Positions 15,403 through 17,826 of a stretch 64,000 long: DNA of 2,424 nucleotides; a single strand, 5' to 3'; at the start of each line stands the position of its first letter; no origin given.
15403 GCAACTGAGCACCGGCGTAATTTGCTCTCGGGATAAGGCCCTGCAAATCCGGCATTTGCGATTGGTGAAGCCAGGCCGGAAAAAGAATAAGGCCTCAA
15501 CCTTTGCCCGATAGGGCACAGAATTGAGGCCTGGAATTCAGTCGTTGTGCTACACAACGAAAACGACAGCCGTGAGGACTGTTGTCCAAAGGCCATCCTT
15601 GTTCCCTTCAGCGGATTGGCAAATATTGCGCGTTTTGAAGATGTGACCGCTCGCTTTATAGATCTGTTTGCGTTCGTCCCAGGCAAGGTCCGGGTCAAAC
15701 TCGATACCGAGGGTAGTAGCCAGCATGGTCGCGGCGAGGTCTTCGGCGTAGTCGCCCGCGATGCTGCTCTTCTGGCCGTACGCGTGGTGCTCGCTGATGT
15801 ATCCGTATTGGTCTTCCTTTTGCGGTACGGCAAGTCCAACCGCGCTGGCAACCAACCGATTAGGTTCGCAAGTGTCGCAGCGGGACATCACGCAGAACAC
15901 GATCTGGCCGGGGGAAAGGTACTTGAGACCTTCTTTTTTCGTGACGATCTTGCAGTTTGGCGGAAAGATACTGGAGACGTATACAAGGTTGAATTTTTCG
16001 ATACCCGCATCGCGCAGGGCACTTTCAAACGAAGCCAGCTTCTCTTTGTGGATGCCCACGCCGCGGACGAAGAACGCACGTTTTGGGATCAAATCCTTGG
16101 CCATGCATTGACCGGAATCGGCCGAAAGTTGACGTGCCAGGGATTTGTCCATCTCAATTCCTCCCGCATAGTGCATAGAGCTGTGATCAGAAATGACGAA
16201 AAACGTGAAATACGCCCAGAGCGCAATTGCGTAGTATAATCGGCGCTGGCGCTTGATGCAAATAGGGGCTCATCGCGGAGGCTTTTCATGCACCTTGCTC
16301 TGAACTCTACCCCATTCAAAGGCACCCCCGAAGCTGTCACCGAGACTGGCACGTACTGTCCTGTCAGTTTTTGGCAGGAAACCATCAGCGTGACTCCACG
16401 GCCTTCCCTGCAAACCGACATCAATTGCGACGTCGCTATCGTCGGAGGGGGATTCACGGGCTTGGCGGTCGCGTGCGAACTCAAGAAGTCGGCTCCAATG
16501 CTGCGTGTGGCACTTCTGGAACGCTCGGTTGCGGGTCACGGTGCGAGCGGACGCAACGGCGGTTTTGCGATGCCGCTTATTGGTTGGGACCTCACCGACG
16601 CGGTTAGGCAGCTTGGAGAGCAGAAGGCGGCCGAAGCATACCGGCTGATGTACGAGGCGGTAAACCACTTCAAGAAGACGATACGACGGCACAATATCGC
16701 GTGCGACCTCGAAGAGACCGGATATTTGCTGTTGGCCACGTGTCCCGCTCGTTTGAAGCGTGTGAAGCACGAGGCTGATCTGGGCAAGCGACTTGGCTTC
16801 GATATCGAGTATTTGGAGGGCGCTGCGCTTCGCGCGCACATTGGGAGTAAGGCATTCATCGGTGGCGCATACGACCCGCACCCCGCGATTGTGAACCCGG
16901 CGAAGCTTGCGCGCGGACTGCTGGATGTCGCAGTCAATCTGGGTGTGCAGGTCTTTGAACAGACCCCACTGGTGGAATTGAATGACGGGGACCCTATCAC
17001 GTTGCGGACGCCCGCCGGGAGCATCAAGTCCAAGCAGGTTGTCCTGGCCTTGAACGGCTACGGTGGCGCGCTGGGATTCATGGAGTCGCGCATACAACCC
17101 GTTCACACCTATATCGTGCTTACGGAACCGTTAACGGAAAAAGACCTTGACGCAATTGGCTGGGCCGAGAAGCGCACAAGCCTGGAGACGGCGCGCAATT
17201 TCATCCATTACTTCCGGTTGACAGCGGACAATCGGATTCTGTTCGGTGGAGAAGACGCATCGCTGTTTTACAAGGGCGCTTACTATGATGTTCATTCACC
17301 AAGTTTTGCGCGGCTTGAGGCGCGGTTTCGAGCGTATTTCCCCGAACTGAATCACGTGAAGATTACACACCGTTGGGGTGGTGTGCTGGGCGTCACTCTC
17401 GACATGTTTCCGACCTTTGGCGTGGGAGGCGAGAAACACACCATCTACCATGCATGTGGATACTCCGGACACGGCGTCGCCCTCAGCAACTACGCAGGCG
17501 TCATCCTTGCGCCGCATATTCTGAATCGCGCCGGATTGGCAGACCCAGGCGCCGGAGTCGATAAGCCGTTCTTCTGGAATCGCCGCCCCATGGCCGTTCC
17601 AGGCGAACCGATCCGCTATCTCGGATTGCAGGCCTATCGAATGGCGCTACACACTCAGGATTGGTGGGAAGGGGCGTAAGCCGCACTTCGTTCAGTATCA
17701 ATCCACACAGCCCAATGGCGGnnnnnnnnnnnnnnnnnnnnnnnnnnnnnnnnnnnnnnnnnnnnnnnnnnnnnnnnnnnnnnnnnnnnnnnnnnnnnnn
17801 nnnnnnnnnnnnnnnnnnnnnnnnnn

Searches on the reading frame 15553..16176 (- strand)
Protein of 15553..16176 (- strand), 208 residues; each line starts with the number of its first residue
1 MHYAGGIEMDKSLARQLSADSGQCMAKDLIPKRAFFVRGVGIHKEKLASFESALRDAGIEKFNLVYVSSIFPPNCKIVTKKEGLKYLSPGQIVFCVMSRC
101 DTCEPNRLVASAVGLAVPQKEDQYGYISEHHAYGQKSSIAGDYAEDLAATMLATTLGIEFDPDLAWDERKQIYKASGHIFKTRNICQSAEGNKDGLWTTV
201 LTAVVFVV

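Call 66: search_protein_families(library=pfam, proteins=[window:15553-16176:-])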
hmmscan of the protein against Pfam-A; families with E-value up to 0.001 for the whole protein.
window:15553-16176:- (208 aa): 1 family
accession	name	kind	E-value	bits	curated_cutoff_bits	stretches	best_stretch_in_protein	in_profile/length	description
PF01862.21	PvlArgDC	-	1.6e-61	207.4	22.7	1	30-207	1-161/161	Pyruvoyl-dependent arginine decarboxylase (PvlArgDC)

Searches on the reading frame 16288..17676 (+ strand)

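Call 75: search_protein_families(library=pfam, max_evalue=0.00001, proteins=[window:16288-17676:+])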
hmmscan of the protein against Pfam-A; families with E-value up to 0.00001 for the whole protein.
window:16288-17676:+ (463 aa): 3 families
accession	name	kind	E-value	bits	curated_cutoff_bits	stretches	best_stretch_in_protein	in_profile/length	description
PF01266.30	DAO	-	1.9e-65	222.2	27.9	1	48-408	1-351/353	FAD dependent oxidoreductase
PF00890.30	FAD_binding_2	-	4.7e-07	29.8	20.4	1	48-270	1-214/414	FAD binding domain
PF01946.23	Thi4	-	2.6e-06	27.3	26.2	1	44-91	15-61/235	Thi4 family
